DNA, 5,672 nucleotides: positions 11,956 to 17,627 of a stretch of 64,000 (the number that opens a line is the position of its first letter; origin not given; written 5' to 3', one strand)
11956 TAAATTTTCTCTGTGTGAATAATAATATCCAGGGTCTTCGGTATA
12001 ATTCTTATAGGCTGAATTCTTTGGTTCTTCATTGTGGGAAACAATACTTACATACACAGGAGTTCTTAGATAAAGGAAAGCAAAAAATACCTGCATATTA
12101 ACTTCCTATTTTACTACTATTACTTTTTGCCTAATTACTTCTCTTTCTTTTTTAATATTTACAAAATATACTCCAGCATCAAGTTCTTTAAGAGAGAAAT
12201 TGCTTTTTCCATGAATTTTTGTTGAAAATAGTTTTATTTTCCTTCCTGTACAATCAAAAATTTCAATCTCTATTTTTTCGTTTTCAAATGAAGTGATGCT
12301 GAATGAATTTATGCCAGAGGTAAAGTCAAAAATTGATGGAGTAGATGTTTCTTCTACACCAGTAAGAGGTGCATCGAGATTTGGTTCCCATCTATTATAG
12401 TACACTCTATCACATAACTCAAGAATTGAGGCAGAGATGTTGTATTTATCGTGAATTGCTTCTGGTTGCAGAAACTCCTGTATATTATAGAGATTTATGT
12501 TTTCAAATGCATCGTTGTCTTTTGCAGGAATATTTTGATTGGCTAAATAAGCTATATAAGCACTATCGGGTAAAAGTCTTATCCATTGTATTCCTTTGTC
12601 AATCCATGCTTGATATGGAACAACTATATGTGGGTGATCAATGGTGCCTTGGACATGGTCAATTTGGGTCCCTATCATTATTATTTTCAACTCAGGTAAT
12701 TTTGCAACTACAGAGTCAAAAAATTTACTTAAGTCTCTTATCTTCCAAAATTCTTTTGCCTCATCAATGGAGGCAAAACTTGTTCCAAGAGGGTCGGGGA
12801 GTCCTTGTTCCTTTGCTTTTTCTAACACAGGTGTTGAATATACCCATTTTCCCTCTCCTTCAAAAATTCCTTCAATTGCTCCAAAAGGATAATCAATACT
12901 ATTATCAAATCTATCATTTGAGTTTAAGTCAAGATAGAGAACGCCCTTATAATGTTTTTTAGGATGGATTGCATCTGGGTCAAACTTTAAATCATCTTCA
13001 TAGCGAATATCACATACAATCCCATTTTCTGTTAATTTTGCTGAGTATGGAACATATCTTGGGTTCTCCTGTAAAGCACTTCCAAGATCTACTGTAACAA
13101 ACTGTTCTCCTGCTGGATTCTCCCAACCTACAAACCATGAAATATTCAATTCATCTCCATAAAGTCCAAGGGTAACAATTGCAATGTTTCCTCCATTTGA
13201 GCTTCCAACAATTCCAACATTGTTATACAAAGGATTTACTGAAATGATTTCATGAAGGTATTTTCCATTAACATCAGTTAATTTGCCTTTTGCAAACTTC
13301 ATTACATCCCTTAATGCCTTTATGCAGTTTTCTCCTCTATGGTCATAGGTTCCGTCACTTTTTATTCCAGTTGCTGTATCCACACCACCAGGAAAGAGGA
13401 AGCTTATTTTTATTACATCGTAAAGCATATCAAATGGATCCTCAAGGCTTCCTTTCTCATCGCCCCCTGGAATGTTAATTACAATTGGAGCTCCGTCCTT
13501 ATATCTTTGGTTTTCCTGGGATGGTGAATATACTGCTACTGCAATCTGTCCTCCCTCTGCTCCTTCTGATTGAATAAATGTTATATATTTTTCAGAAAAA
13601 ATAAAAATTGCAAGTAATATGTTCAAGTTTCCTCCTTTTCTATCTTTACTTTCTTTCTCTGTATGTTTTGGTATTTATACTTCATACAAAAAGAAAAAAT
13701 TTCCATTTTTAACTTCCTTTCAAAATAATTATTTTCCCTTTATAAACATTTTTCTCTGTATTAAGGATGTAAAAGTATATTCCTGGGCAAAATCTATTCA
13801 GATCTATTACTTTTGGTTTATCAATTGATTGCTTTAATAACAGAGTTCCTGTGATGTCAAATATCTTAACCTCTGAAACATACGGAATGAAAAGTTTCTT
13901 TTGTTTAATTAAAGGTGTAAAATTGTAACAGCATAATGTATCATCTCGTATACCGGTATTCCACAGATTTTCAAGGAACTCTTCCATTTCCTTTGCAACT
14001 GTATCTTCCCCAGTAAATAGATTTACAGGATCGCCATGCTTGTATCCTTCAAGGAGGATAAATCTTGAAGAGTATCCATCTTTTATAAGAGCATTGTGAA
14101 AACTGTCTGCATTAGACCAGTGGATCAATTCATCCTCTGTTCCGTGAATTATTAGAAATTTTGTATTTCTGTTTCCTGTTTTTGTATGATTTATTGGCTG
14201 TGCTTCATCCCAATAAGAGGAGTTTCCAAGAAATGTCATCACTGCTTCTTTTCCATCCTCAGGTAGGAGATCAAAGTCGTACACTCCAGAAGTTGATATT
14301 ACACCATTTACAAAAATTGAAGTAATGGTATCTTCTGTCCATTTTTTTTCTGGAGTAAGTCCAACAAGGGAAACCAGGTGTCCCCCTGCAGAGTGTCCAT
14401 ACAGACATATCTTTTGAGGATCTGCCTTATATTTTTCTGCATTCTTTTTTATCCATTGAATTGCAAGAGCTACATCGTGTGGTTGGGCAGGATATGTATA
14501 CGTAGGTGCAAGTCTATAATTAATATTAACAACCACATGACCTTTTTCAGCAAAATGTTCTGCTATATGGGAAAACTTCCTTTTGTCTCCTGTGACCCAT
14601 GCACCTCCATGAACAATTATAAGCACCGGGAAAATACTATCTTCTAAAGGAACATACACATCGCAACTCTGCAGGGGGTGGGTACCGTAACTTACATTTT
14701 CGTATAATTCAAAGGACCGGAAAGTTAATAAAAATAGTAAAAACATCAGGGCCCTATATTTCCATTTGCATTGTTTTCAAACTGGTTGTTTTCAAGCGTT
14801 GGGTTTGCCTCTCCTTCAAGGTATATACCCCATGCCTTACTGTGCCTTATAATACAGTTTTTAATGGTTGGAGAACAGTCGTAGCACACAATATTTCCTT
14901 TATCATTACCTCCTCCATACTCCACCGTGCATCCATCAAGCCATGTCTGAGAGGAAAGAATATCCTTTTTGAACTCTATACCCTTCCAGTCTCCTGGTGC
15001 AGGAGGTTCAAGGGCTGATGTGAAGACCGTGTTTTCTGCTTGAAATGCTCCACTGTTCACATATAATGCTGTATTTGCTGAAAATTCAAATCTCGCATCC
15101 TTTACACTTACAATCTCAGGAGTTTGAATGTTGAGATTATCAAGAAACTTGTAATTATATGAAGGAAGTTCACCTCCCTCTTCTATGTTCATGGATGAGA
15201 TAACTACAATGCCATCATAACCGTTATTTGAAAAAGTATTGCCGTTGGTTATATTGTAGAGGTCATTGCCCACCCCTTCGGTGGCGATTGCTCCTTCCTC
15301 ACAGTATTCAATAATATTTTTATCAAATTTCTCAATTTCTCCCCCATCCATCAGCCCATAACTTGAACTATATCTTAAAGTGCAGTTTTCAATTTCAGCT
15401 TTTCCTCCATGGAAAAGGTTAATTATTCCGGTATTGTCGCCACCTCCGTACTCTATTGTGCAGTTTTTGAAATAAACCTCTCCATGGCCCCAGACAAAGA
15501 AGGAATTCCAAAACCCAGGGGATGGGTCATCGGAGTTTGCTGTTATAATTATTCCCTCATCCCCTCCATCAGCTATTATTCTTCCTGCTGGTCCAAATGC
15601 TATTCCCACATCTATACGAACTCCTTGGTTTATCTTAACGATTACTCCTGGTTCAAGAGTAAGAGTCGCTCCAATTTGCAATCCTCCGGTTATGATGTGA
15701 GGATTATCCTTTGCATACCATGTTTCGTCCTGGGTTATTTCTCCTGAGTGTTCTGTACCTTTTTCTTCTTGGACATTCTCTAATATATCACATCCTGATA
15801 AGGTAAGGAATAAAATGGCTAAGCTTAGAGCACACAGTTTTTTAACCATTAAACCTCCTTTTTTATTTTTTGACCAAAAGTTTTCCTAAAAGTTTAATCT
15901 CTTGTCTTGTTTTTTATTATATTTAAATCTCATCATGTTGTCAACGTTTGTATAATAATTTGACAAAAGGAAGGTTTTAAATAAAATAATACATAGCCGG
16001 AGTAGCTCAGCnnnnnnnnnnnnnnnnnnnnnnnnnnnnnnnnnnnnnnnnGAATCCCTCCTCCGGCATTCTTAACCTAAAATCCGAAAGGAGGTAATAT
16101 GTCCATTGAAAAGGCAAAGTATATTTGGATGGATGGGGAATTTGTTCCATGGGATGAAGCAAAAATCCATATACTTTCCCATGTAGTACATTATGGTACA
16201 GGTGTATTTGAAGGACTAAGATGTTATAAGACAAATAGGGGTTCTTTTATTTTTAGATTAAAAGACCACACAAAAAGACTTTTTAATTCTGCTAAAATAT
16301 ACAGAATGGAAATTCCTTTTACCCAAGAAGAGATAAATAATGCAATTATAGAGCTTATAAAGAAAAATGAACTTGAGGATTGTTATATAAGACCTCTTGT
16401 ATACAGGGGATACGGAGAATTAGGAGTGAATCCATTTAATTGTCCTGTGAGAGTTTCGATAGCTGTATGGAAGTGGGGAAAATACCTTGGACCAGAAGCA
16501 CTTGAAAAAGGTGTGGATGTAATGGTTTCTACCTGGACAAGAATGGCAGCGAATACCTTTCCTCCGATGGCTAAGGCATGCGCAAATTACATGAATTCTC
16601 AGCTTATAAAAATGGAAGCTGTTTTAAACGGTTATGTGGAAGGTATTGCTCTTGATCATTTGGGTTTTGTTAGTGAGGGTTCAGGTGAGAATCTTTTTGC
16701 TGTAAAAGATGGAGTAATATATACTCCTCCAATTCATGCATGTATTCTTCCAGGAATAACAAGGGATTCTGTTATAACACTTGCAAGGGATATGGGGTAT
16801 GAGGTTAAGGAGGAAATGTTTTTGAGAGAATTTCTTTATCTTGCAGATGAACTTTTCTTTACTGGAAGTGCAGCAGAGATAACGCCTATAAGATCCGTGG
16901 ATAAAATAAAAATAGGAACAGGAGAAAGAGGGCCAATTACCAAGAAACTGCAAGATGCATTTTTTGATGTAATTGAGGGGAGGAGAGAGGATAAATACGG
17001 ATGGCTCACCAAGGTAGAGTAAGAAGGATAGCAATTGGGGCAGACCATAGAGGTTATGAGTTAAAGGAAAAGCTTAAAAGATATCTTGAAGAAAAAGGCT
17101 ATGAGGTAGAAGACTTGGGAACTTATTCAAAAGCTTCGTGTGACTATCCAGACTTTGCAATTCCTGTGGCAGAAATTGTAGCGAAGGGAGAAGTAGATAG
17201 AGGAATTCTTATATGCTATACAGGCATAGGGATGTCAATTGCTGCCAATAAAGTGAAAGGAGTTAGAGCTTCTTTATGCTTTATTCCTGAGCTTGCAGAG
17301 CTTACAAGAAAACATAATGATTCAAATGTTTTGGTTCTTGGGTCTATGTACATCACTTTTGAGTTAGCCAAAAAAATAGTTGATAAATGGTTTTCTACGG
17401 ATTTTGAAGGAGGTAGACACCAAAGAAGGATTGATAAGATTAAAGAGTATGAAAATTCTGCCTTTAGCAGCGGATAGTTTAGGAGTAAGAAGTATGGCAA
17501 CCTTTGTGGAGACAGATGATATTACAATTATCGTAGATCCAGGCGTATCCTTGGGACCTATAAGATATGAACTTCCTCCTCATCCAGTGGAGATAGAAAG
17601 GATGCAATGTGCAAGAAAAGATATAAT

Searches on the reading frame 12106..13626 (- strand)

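Call 32: search_protein_families(library=pfam, proteins=[window:12106-13626:-], max_evalue=0.00001)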
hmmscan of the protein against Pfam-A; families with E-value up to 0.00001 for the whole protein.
window:12106-13626:- (506 aa): 1 family
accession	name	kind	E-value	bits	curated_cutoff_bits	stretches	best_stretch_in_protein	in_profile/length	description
PF18962.6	Por_Secre_tail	-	4.3e-09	37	27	1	442-504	10-75/75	Secretion system C-terminal sorting domain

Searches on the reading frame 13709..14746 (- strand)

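Call 7: search_protein_families(library=pfam, proteins=[window:13709-14746:-])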
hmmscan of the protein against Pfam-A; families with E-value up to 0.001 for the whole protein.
window:13709-14746:- (345 aa): 11 families
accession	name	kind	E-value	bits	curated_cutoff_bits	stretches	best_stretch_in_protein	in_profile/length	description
PF20434.5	BD-FAE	-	9.5e-44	149.9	26.8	1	28-220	1-215/215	BD-FAE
PF07859.19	Abhydrolase_3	-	2e-23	83.7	25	1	43-158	2-112/210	alpha/beta hydrolase fold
PF00135.34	COesterase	-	3.7e-19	69.5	27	1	29-155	89-219/515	Carboxylesterase family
PF00326.27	Peptidase_S9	-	3.4e-12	46.8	22.6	1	91-241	44-191/213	Prolyl oligopeptidase family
PF12146.15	Hydrolase_4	-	2.4e-06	27.4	27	0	41-137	6-102/239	Serine aminopeptidase, S33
PF07224.18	Chlorophyllase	-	1.1e-05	24.9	26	1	22-130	25-135/301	Chlorophyllase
PF18962.6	Por_Secre_tail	-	2.3e-05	25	27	1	292-341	23-75/75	Secretion system C-terminal sorting domain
PF12697.13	Abhydrolase_6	-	9.7e-05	23.6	26.3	1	42-152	1-98/217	Alpha/beta hydrolase family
PF00561.26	Abhydrolase_1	-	0.00011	22.4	25.8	0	40-128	1-86/245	alpha/beta hydrolase fold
PF12695.13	Abhydrolase_5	-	0.00021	21.5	27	0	188-238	94-141/164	Alpha/beta hydrolase family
PF01738.24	DLH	-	0.00047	20.3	21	0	168-238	123-187/217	Dienelactone hydrolase family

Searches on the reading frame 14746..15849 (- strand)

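Call 7: search_protein_families(library=pfam, proteins=[window:14746-15849:-])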
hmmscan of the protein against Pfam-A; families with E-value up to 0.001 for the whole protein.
window:14746-15849:- (367 aa): 2 families
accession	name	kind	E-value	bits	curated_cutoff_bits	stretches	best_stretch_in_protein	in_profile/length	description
PF13229.12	Beta_helix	-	1.7e-16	60.7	25.9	2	243-362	7-116/158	Right handed beta helix region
PF05048.19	NosD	-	0.00022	21.2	23.6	0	315-363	81-130/212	Periplasmic copper-binding protein (NosD)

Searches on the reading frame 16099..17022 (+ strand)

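Call 7: search_protein_families(library=pfam, proteins=[window:16099-17022:+])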
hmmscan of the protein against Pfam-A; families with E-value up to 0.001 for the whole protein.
window:16099-17022:+ (307 aa): 1 family
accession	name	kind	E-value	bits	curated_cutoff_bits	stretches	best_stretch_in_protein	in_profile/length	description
PF01063.24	Aminotran_4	-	1.4e-50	172.7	28.5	1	35-267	1-223/223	Amino-transferase class IV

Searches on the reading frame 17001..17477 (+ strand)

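Call 7: search_protein_families(library=pfam, proteins=[window:17001-17477:+])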
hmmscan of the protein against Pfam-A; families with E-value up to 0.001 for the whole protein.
window:17001-17477:+ (158 aa): 1 family
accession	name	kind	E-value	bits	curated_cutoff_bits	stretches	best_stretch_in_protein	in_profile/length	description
PF02502.23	LacAB_rpiB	-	2.9e-61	205.9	24.7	1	10-147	1-138/138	Ribose/Galactose Isomerase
